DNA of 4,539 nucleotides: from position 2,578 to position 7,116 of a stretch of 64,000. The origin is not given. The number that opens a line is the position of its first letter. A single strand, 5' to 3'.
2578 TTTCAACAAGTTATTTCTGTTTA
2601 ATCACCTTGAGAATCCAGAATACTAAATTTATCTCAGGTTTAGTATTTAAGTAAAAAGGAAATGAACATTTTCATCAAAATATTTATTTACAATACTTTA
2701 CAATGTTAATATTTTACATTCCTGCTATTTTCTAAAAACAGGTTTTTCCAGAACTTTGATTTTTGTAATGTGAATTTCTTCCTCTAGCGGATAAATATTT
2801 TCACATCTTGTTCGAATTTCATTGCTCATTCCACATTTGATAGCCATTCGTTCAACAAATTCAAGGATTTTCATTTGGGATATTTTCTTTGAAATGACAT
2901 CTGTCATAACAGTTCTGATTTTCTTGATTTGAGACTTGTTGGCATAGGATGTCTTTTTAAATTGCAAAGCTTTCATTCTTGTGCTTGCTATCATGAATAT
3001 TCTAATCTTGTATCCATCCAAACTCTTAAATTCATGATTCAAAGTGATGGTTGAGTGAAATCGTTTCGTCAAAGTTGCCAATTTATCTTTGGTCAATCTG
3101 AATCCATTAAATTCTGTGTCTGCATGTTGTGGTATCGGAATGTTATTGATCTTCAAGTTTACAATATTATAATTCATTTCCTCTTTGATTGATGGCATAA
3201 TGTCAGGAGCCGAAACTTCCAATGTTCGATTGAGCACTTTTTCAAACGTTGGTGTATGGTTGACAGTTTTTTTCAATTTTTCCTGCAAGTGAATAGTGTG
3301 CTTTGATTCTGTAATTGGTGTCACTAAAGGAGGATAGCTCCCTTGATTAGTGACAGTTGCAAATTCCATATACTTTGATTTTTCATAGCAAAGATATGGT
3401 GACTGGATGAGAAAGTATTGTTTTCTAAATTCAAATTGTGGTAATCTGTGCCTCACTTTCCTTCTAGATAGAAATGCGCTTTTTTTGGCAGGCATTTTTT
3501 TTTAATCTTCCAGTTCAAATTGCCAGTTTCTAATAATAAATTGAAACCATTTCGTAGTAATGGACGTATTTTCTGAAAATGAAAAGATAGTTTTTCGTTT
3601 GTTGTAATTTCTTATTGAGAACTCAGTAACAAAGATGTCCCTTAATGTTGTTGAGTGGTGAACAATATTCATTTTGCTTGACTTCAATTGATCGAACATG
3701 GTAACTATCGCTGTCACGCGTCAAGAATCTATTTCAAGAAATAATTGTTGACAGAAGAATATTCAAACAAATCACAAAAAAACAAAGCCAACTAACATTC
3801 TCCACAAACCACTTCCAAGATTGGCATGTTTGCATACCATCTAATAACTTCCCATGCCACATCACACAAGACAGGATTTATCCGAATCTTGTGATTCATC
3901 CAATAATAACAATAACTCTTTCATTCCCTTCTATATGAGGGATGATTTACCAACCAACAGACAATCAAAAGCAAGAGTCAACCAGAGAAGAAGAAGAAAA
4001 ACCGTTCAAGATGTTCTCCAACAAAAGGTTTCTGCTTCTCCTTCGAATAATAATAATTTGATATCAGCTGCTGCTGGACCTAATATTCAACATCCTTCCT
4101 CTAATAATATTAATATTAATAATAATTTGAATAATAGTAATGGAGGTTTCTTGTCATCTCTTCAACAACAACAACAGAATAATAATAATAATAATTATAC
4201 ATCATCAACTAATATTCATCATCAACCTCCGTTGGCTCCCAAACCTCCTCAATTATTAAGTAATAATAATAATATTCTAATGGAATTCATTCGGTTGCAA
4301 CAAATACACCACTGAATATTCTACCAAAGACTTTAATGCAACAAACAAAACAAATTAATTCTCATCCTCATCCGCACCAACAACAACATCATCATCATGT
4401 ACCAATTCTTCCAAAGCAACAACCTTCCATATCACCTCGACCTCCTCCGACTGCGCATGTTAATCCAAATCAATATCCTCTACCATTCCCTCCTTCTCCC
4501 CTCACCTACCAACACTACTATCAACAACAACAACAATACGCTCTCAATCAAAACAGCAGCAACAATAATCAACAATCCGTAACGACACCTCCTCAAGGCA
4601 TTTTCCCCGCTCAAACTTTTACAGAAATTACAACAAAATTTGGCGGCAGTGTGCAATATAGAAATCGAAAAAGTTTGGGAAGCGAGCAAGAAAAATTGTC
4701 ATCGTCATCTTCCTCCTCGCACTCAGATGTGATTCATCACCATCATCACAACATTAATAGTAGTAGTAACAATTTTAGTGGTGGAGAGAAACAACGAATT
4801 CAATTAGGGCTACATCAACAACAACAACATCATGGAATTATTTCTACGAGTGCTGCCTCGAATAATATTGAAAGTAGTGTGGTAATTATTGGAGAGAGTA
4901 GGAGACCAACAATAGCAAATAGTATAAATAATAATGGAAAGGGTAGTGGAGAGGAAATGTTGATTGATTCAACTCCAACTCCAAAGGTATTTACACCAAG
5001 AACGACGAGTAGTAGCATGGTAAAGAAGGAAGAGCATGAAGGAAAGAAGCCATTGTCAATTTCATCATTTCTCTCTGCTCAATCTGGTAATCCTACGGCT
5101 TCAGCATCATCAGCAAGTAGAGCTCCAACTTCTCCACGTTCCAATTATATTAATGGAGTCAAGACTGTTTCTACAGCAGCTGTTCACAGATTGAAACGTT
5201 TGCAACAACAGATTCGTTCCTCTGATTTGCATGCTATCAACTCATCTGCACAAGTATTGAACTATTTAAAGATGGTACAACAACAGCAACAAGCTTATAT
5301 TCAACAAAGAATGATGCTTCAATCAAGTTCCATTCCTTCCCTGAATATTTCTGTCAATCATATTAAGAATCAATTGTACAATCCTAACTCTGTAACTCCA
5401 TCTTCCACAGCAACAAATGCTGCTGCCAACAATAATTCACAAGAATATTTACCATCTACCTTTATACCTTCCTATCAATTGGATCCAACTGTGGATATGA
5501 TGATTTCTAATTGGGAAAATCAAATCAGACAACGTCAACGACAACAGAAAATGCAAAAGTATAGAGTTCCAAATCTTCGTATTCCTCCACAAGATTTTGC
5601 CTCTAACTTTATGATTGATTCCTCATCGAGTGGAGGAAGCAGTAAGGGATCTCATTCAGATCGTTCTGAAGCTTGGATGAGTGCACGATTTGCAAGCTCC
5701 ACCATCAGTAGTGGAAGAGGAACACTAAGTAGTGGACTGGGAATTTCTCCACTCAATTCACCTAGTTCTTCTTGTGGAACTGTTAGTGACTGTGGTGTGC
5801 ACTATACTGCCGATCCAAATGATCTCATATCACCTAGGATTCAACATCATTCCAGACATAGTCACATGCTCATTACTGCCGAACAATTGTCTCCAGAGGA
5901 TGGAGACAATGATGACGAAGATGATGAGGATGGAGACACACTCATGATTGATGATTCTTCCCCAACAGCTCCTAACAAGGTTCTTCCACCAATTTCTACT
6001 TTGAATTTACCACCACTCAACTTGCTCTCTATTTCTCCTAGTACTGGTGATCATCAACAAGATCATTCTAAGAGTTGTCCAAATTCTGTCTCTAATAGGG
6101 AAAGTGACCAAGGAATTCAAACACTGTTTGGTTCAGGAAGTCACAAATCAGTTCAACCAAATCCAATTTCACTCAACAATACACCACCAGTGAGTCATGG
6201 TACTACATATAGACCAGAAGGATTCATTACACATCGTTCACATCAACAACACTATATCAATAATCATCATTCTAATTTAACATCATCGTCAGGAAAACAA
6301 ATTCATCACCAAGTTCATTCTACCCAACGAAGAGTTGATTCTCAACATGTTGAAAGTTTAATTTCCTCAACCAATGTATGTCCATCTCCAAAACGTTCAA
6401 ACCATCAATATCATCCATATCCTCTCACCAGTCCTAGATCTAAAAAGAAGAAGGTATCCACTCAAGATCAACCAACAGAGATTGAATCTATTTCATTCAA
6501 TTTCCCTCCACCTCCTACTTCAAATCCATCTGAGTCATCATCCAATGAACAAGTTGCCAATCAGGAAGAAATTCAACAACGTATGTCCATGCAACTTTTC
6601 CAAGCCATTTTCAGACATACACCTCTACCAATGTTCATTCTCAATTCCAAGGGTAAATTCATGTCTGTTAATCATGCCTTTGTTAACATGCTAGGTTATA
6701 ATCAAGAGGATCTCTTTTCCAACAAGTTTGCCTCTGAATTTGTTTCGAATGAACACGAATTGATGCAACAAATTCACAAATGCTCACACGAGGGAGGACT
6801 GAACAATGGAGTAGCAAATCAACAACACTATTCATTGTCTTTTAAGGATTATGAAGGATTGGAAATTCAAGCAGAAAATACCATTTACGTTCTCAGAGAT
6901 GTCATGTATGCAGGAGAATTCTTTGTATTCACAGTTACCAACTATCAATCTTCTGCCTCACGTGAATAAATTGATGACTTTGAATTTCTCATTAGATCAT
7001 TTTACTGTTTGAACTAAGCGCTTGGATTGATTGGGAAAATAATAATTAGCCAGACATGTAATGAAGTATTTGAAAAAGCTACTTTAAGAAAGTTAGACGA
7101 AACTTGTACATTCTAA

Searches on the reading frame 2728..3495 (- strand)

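Call 47: search_protein_families(library=pfam, max_evalue=0.0001, proteins=[window:2728-3495:-])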
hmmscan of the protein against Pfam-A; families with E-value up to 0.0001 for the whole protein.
window:2728-3495:- (256 aa): 1 family
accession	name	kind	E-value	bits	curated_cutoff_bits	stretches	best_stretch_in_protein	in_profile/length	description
PF01015.23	Ribosomal_S3Ae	-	2.1e-32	112.7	29.3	1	84-252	37-191/191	Ribosomal S3Ae family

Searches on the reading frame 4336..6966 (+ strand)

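Call 46: search_protein_families(library=pfam, max_evalue=0.0001, proteins=[window:4336-6966:+])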
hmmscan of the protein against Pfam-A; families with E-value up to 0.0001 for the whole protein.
window:4336-6966:+ (877 aa): 2 families
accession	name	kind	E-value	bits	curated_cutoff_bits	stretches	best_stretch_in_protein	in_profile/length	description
PF00989.32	PAS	-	5.7e-08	33.2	22.6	1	754-815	2-60/113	PAS fold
PF13188.13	PAS_8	-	1.1e-06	28.7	21.8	1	754-793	2-42/65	PAS domain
